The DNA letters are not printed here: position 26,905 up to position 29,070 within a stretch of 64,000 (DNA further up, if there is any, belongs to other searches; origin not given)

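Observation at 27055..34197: Self-contained three-gene cassette (HTH/AAA-ATPase-like/PD-(D/E)XK + giant SF1B helicase-HEPN + DUF5710/Zn-ribbon): candidate undescribed defence-type system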

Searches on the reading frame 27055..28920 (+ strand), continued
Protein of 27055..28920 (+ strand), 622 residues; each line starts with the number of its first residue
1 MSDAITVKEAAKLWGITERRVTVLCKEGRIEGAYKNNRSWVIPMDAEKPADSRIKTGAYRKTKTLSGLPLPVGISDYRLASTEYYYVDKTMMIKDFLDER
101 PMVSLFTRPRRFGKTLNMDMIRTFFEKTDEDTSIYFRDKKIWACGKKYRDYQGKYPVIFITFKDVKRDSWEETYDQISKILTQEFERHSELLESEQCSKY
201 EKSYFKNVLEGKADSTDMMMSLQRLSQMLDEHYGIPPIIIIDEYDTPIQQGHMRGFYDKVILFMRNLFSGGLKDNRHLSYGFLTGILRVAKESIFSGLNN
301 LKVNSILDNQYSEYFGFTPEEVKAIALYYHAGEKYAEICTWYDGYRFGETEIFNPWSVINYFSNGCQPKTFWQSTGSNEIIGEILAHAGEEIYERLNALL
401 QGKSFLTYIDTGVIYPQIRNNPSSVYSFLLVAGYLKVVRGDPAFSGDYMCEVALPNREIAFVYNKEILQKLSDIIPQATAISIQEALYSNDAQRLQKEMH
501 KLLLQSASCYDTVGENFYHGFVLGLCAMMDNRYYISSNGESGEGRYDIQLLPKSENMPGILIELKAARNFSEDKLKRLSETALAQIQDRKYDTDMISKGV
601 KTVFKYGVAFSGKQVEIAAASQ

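Call 87: find_encoding_contigs(protein=P0318, flank=6000, max_places=4)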
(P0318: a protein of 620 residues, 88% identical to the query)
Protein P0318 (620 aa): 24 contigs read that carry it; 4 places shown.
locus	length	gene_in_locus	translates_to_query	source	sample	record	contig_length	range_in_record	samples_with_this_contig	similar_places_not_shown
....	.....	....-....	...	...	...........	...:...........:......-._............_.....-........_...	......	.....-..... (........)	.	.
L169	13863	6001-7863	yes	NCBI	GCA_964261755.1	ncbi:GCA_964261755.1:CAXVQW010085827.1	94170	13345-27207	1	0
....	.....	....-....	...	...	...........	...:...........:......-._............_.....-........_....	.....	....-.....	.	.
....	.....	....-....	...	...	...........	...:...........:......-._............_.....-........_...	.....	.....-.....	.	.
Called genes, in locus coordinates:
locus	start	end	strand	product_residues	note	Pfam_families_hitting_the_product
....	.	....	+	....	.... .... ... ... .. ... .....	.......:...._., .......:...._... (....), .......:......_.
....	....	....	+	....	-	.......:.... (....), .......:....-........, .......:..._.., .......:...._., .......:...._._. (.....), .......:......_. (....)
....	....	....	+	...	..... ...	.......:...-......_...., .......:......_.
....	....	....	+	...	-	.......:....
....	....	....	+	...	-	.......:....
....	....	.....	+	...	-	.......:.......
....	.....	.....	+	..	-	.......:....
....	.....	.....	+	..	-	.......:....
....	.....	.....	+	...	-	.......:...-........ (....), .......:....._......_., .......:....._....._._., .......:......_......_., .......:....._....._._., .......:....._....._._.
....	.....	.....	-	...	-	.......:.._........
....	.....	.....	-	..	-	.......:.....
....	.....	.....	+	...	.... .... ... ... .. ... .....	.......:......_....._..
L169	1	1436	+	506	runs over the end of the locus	PF27467:AddB_5th (weak), PF12705:PDDEXK_1 (weak)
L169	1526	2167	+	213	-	PF12705:PDDEXK_1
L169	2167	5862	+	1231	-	PF00270:DEAD (weak), PF00580:UvrD-helicase, PF13245:AAA_19, PF13361:UvrD_C, PF13538:UvrD_C_2 (faint), PF12705:PDDEXK_1 (weak)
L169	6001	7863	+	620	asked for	PF09820:AAA-ATPase_like, PF08011:PDDEXK_9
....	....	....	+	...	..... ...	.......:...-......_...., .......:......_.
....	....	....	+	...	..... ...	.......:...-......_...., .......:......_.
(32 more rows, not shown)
